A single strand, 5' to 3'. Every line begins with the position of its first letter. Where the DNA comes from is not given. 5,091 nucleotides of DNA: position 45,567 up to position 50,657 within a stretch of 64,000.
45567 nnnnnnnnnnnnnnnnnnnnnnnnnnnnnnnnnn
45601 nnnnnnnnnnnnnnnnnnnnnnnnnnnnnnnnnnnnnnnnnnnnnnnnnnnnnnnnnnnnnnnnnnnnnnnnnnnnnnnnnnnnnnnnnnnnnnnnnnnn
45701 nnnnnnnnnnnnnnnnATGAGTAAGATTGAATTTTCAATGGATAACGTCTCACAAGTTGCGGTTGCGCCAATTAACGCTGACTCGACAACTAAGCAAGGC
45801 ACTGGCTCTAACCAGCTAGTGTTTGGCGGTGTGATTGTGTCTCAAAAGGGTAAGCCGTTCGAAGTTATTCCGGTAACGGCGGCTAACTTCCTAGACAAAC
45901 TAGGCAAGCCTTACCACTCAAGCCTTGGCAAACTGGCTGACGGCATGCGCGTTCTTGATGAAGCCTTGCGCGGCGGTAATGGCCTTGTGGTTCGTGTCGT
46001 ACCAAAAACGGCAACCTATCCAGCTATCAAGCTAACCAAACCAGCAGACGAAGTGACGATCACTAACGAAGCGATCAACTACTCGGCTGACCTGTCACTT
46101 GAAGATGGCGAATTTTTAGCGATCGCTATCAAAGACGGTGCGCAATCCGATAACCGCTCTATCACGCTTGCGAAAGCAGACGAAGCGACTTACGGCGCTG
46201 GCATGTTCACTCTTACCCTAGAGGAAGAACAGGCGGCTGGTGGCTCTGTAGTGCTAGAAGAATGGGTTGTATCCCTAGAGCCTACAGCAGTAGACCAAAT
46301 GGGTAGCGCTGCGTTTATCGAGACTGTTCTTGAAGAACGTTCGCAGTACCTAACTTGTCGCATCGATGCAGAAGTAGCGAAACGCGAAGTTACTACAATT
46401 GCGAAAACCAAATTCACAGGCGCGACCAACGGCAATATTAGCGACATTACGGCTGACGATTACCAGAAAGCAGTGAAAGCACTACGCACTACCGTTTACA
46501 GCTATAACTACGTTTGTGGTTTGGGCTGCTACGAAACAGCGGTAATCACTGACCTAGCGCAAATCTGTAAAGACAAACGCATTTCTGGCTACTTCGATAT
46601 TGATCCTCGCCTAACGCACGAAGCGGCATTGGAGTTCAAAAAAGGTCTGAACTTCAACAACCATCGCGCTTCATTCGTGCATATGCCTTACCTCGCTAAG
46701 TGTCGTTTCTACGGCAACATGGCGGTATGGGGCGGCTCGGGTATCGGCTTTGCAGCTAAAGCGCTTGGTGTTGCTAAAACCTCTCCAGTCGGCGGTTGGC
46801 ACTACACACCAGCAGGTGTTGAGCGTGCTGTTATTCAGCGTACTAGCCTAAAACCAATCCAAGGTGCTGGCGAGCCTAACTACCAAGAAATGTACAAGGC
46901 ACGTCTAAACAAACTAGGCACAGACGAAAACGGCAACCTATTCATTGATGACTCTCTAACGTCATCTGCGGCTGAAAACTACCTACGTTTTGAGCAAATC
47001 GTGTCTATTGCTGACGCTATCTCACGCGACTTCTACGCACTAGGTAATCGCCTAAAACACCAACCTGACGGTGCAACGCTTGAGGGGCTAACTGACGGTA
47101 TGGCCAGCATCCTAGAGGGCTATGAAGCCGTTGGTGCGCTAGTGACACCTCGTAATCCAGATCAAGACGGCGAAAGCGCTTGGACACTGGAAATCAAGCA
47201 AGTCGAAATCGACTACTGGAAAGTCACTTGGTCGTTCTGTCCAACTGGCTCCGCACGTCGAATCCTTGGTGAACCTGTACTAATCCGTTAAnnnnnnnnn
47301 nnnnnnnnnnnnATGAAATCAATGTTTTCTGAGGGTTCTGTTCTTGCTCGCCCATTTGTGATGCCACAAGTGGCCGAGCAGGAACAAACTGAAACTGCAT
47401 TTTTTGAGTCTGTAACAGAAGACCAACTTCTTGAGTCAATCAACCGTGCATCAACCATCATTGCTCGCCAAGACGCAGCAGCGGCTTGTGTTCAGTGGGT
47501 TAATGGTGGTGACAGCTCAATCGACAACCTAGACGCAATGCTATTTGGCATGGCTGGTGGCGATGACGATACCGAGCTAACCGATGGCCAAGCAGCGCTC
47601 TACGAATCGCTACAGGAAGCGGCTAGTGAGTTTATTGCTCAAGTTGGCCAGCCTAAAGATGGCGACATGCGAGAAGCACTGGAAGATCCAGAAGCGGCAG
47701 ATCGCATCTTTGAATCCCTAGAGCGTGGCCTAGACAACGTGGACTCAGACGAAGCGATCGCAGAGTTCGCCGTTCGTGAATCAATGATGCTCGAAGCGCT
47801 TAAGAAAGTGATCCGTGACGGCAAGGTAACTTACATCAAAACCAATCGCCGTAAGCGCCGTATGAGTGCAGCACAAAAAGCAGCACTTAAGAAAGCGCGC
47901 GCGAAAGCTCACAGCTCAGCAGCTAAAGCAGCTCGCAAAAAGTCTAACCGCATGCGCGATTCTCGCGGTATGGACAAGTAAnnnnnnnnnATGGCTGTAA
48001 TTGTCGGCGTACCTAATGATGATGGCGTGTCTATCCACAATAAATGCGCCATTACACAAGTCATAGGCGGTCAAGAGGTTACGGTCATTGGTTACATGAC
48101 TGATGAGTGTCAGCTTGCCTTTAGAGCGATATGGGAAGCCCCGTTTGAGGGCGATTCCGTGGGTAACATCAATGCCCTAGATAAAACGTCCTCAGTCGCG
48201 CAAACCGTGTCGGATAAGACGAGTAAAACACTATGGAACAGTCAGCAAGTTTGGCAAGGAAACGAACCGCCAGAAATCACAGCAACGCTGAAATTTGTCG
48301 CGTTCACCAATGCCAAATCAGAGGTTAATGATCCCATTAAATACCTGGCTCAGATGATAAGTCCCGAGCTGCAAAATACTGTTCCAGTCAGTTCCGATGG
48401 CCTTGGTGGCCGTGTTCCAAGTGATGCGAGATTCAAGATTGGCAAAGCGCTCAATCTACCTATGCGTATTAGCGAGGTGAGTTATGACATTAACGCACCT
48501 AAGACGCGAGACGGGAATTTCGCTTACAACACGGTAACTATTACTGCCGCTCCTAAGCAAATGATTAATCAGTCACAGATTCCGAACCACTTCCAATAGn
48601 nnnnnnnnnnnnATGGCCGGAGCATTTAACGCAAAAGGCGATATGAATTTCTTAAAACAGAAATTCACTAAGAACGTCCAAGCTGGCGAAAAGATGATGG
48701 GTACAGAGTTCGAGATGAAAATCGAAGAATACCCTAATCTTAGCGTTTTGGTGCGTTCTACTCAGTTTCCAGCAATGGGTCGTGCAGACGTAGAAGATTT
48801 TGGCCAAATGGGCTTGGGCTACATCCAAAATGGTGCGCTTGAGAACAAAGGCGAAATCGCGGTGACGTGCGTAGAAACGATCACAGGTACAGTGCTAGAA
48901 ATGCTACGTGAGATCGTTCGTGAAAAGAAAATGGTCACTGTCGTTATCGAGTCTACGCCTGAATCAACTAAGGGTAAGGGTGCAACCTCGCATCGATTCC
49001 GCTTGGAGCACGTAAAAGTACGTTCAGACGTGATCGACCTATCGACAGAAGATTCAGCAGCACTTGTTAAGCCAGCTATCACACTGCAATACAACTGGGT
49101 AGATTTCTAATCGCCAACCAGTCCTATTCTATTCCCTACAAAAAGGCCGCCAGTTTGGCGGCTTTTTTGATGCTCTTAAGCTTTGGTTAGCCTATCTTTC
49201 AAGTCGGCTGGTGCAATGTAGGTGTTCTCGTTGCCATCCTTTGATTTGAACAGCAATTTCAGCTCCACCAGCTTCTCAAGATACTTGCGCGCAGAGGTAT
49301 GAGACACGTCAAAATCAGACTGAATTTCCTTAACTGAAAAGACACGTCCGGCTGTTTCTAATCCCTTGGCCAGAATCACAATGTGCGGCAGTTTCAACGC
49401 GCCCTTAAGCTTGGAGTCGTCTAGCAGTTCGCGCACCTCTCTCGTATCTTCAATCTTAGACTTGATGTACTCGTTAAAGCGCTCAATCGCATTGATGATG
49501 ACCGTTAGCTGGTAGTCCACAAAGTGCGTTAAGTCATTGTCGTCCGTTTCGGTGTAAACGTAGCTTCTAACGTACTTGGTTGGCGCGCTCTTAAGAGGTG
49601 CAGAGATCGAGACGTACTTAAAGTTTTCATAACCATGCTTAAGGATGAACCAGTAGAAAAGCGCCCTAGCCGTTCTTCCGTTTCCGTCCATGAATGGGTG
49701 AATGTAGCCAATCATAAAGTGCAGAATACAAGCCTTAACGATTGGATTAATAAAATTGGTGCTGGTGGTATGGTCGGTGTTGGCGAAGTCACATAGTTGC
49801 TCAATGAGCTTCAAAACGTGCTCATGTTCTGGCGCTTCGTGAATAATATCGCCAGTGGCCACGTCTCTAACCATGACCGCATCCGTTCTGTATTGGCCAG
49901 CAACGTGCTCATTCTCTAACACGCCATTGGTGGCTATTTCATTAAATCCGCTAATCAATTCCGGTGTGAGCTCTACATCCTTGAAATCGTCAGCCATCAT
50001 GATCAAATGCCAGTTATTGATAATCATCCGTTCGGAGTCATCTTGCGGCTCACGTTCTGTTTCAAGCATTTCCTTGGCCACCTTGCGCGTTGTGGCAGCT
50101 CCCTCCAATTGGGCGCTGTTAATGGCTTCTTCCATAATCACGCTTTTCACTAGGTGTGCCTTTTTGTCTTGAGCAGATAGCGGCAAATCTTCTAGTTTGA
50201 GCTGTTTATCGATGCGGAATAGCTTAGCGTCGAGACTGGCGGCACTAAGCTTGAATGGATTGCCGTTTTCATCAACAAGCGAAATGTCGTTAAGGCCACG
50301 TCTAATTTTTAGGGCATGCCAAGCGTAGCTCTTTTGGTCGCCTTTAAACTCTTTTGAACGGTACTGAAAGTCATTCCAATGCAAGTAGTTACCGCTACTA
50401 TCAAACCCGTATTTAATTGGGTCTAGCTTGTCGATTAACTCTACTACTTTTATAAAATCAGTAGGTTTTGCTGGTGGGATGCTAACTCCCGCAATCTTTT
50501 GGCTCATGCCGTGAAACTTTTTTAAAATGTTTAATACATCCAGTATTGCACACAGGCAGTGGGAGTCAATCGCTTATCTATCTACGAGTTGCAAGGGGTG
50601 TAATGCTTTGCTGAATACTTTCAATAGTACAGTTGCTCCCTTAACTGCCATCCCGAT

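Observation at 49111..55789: A ~6.5-kb accessory island sits inside the phage structural operon; it carries a Fic protein and an AT-rich insertion of ~3.2 kb bounded by 23-bp direct repeats.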

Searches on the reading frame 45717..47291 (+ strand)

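Call 46: search_protein_families(library=phrogs, proteins=[window:45717-47291:+], max_evalue=0.001)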
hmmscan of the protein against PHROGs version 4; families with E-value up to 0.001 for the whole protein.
window:45717-47291:+ (524 aa): 4 families
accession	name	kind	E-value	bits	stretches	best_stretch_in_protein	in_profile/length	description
phrog_1036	-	tail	2.1e-165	552.8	1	1-524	2-531/531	tail sheath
phrog_23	-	tail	1.5e-11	44.7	1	19-475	30-419/496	tail sheath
phrog_279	-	tail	6.7e-07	29.4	1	20-288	20-255/489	tail sheath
phrog_19666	-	tail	7.3e-06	25.7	0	171-262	219-305/985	tail sheath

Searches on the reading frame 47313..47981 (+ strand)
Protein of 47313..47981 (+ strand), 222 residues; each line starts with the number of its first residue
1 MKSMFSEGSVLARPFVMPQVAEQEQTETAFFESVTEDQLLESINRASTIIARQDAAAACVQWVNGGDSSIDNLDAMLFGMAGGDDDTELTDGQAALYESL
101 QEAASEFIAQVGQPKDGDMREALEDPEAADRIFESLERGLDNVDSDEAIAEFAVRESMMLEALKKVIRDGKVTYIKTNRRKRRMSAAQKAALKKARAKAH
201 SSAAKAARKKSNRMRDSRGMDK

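Call 46: search_protein_families(library=phrogs, proteins=[window:47313-47981:+], max_evalue=0.001)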
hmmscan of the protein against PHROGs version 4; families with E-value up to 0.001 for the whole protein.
window:47313-47981:+ (222 aa): 1 family
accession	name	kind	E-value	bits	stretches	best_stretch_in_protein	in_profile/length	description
phrog_1053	-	unknown function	1.3e-61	209.5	1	10-220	8-230/230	-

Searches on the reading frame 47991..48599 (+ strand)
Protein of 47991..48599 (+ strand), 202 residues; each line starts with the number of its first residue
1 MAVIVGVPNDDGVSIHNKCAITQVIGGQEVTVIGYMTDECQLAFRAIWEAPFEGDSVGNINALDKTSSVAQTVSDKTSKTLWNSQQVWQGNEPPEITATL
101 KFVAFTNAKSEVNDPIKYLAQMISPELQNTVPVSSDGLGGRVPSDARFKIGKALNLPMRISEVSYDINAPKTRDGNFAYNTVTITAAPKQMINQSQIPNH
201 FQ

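Call 46: search_protein_families(library=phrogs, proteins=[window:47991-48599:+], max_evalue=0.001)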
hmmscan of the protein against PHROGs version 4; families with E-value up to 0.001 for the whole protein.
window:47991-48599:+ (202 aa): 1 family
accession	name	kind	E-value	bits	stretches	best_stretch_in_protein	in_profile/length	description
phrog_1114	-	head and packaging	1.8e-59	201.9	1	4-202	15-227/229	PmgG-like head morphogenesis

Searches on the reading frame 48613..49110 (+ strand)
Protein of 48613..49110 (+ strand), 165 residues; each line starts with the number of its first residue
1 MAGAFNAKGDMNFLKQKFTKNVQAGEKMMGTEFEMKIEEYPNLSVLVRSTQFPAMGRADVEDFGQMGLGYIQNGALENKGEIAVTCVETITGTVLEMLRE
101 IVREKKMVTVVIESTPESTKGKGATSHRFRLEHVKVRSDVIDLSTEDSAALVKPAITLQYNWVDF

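Call 6: search_protein_families(library=pfam, proteins=[window:48613-49110:+], max_evalue=0.1)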
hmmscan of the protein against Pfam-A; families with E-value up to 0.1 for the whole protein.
window:48613-49110:+ (165 aa): 0 families

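Call 7: search_protein_families(library=phrogs, proteins=[window:48613-49110:+], max_evalue=0.1)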
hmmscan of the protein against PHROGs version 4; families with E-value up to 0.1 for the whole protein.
window:48613-49110:+ (165 aa): 3 families
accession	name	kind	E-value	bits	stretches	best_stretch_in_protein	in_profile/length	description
phrog_1120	-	tail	1.4e-57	194.9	1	3-164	2-164/170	tail tube protein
phrog_27016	-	unknown function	9.3e-08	32.9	1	3-49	2-48/53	-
phrog_30730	-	unknown function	0.067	14.5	0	42-107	6-66/81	-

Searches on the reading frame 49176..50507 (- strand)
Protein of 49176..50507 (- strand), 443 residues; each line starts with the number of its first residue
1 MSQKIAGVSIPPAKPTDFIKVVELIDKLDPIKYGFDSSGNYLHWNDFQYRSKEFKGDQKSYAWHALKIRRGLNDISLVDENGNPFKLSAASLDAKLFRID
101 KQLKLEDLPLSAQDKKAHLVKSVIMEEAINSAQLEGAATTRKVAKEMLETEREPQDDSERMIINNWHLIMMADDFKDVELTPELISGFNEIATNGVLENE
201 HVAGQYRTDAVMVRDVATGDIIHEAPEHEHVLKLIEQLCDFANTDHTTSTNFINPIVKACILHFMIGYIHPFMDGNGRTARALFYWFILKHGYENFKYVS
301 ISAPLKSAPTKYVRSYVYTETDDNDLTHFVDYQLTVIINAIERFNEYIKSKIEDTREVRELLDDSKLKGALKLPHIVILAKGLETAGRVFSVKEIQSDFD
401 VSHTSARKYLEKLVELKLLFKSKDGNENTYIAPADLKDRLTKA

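Call 6: search_protein_families(library=pfam, proteins=[window:49176-50507:-], max_evalue=0.1)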
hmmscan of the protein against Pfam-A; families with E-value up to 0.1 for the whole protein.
window:49176-50507:- (443 aa): 7 families
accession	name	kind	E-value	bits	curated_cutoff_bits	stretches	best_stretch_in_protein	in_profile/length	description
PF02661.23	Fic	-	6.8e-18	65.7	24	1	180-287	2-92/93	Fic/DOC family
PF24033.1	DUF7342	-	0.0023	18.3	31.6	1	391-431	19-59/150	Family of unknown function (DUF7342)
PF21248.3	SoFic-like_C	-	0.0063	17.1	27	1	401-433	42-74/76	Protein adenylyltransferase SoFic-like, C-terminal domain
PF13784.11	Fic_N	-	0.0073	16.8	26.7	1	114-155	22-64/82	Fic/DOC family N-terminal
PF00392.27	GntR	-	0.059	13.5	27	0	385-420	19-55/64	Bacterial regulatory proteins, gntR family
PF03439.18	Spt5-NGN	-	0.061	13.7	22.4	0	206-239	32-65/84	Early transcription elongation factor of RNA pol II, NGN section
PF13635.12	DUF4143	-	0.093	12.9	28.1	0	386-425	27-66/160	Domain of unknown function (DUF4143)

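Call 7: search_protein_families(library=phrogs, proteins=[window:49176-50507:-], max_evalue=0.1)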
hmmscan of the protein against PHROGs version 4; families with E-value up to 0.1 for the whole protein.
window:49176-50507:- (443 aa): 12 families
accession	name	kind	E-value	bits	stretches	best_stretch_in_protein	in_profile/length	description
phrog_5978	-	unknown function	2.9e-102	343.4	1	69-441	3-363/364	-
phrog_13548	-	unknown function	1.4e-34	120.8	1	125-351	66-283/379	-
phrog_11900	-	unknown function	2e-17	64.5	1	118-330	8-213/230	-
phrog_23170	-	unknown function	8.7e-11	42.8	1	201-294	60-149/191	-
phrog_10690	-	unknown function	2.4e-06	27.8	1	202-294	216-304/346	-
phrog_12747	-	unknown function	7.1e-06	26.7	1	203-294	74-162/211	-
phrog_577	-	moron, auxiliary metabolic gene and host takeover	0.0038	18.1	1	258-294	55-91/128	Doc-like toxin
phrog_186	-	DNA, RNA and nucleotide metabolism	0.0054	17.4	1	359-429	27-102/308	DnaD-like helicase loader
phrog_6336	-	unknown function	0.016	16.5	1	378-430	18-67/81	-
phrog_18939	-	unknown function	0.023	15.2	1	393-437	65-109/261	-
phrog_27119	-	head and packaging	0.04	14.7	0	322-399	55-130/179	virion structural protein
phrog_1850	-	other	0.096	12.8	0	314-360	166-212/312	exopolyphosphatase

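Call 29: search_protein_families(library=padloc, proteins=[window:49176-50507:-], max_evalue=0.1)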
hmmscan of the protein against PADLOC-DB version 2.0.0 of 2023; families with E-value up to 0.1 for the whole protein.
window:49176-50507:- (443 aa): 13 families
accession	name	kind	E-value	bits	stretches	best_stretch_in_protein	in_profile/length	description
PDLC03963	SoFic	-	1.2e-42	144.7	1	105-434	39-353/361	-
PDLC04966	PDC-S24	-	4.6e-15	53.4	1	194-313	242-362/497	-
PDLC04839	PDC-S04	-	1.7e-10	38.9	1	203-315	79-182/205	-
PDLC04840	PDC-S04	-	3.3e-10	38.1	1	175-292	69-178/227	-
PDLC04836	PDC-S04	-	5.3e-10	36.9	1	118-296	20-195/244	-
PDLC04837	PDC-S04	-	2e-07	28.6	1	123-291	25-186/234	-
PDLC04838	PDC-S04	-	1.3e-06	26.3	1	258-294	132-168/209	-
PDLC04963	PDC-S23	-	0.00017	19.2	1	258-292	231-265/312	-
PDLC04965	PDC-S23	-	0.00026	18.5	1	258-292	248-282/327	-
PDLC04841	PDC-S04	-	0.00052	17.7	1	267-346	207-280/292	-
PDLC04368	PDC-M05A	-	0.0025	15.7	1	383-434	23-74/201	-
PDLC04848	PDC-S05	-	0.013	13.1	1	250-289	205-243/291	-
PDLC04842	PDC-S04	-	0.015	13.1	1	268-343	110-179/202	-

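Call 30: search_protein_families(library=ncbifam, proteins=[window:49176-50507:-], max_evalue=0.1)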
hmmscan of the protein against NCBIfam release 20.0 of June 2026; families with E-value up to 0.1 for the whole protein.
window:49176-50507:- (443 aa): 8 families
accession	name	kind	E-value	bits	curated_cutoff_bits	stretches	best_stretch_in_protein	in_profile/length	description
NF046030.1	ProtAdlyltaseSoFic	equivalog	2.8e-16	59.4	550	1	118-434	50-350/361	protein adenylyltransferase Fic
TIGR02613.1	mob_myst_B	hypoth_equivalog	3.8e-06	26.9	124.4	1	259-316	112-170/186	mobile mystery protein B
NF041381.1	XopAC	subfamily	4.1e-06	25.8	450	1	198-292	317-415/451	XopAC/AvrAC family type III secretion system effector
TIGR01550.1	DOC_P1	subfamily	0.0029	17.8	38.65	1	269-294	65-90/122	type II toxin-antitoxin system death-on-curing family toxin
NF045983.1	ProtAdnltaseVbhT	equivalog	0.011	14.9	800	1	267-361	132-225/419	type II toxin-antitoxin system protein adenylyltransferase VbhT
NF040939.2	trans_reg_lrs14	equivalog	0.014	15.4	90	1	383-427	30-74/103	Lrs14 family HTH-type transcriptional regulator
NF046029.1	ProtAdlyltaseNmFic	equivalog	0.038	13.7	230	0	268-294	95-120/177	protein adenylyltransferase Fic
NF010034.0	PRK13509.1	equivalog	0.056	12.8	244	0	387-429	17-59/251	HTH-type transcriptional regulator UlaR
